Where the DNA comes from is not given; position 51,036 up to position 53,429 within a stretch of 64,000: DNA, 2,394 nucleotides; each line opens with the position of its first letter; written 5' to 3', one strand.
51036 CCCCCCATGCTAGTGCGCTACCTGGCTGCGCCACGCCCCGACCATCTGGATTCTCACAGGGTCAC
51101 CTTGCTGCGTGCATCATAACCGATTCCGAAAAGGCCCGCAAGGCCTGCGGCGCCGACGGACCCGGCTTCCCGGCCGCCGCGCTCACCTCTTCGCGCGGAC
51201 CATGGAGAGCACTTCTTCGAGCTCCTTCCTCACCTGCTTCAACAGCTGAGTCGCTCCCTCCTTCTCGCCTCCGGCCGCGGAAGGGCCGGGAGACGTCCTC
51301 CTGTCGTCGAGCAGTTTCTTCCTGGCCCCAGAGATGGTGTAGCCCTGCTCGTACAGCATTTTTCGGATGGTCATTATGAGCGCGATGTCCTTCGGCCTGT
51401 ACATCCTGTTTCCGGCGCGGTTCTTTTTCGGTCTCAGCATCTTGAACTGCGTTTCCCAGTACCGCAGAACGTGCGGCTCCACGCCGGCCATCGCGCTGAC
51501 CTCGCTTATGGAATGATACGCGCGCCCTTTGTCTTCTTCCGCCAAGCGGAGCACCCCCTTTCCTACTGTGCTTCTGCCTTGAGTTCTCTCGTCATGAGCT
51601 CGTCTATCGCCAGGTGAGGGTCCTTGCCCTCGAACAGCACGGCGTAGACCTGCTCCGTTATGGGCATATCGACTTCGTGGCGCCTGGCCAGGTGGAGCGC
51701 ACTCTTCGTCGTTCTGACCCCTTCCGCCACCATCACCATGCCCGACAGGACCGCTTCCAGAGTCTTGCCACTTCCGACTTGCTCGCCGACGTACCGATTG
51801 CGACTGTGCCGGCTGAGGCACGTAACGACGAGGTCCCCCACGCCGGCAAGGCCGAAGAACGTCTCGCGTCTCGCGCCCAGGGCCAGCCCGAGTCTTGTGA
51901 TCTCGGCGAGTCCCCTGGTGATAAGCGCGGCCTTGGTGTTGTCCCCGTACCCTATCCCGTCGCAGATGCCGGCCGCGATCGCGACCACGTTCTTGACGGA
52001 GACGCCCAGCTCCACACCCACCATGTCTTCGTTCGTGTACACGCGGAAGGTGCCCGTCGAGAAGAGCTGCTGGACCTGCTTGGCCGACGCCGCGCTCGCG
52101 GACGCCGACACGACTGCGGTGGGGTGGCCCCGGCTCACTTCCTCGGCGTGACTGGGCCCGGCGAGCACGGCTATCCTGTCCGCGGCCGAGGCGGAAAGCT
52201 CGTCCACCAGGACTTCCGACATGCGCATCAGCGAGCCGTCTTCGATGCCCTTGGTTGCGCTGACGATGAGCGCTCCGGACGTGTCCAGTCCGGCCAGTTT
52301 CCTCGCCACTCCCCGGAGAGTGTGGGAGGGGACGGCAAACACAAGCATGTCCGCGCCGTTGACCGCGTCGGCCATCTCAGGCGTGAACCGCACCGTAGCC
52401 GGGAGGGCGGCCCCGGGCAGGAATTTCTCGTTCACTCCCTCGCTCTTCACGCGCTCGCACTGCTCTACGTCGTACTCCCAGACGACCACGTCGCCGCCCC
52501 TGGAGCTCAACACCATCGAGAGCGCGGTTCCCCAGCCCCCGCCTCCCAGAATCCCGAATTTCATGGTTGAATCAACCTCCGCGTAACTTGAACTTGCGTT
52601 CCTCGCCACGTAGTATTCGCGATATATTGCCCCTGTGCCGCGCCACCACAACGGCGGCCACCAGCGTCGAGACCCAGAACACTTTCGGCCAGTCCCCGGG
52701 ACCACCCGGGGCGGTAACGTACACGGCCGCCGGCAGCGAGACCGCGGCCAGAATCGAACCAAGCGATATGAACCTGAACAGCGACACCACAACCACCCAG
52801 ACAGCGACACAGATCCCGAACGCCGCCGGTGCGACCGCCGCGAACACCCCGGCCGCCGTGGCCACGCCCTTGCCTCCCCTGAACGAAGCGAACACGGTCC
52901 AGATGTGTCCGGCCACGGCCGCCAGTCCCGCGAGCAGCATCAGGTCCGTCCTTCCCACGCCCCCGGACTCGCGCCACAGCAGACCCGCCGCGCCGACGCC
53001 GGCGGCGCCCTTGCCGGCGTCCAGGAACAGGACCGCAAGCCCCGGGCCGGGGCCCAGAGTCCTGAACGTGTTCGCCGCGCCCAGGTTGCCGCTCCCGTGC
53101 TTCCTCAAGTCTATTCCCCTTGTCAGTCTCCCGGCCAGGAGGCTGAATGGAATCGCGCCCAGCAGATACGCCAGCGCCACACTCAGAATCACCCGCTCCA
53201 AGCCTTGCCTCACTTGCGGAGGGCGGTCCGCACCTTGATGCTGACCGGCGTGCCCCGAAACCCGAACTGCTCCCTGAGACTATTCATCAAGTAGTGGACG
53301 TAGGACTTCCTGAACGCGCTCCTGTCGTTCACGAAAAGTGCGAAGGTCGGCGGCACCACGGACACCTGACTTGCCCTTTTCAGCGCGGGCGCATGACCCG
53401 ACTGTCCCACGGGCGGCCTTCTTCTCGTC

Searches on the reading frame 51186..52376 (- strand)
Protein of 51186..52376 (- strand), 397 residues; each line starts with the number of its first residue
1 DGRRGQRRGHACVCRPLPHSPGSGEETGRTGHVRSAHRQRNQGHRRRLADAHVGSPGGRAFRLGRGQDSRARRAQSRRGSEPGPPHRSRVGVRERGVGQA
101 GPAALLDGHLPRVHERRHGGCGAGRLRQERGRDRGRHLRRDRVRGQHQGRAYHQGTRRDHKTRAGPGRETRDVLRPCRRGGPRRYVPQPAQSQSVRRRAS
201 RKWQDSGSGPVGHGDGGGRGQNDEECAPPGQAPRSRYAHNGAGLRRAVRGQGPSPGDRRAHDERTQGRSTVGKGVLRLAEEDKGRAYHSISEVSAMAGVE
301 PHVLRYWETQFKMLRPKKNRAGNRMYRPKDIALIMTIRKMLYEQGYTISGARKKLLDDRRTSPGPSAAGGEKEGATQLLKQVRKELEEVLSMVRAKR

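Call 52: search_protein_families(library=pfam, proteins=[window:51186-52376:-], max_evalue=0.0001)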
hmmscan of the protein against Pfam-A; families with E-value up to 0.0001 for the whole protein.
window:51186-52376:- (397 aa): 2 families
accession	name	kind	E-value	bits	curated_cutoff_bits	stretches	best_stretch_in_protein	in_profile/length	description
PF13411.12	MerR_1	-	1.7e-19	70.1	21.6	1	289-355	2-66/69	MerR HTH family regulatory protein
PF00376.29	MerR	-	7.4e-07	29.3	28.2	1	289-326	1-38/38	MerR family regulatory protein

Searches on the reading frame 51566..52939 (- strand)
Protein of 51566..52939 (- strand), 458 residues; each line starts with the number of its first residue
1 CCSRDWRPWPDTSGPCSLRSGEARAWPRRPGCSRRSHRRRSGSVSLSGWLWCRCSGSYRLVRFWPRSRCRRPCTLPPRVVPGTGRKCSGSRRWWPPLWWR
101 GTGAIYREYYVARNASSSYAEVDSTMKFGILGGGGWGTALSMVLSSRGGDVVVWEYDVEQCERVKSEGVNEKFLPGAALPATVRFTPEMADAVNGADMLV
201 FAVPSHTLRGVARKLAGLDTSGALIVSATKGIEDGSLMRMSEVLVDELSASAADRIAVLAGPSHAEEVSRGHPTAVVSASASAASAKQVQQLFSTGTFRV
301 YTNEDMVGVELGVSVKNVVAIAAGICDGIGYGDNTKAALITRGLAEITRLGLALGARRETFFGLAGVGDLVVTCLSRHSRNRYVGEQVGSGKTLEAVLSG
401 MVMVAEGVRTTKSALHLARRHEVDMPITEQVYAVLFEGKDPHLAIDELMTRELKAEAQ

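Call 18: search_protein_families(library=pfam, proteins=[window:51566-52939:-], max_evalue=0.001)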
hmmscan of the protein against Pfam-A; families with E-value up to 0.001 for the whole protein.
window:51566-52939:- (458 aa): 6 families
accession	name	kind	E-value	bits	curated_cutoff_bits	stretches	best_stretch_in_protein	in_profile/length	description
PF07479.19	NAD_Gly3P_dh_C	-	3.4e-58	196.3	25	1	305-445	1-141/142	NAD-dependent glycerol-3-phosphate dehydrogenase C-terminus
PF01210.29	NAD_Gly3P_dh_N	-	2.9e-47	161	23.1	1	129-283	3-155/158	NAD-dependent glycerol-3-phosphate dehydrogenase N-terminus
PF20618.3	GPD_NAD_C_bact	-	2.6e-22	79.5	27.6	1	365-431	1-66/66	Bacterial GPD, NAD-dependent C-terminal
PF03807.23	F420_oxidored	-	3.2e-06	28.1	21.6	1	127-230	1-93/94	NADP oxidoreductase coenzyme F420-dependent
PF02558.23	ApbA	-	0.00069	19.7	22.2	0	129-234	2-105/150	Ketopantoate reductase PanE/ApbA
PF10727.15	Rossmann-like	-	0.00073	19.7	23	0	124-231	13-109/131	Rossmann-like domain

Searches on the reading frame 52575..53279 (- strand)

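Call 18: search_protein_families(library=pfam, proteins=[window:52575-53279:-], max_evalue=0.001)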
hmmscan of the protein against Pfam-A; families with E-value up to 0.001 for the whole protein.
window:52575-53279:- (235 aa): 1 family
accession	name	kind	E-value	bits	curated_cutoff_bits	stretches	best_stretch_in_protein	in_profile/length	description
PF02660.20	G3P_acyltransf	-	2.2e-49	168.2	24.1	1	36-222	1-164/164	Glycerol-3-phosphate acyltransferase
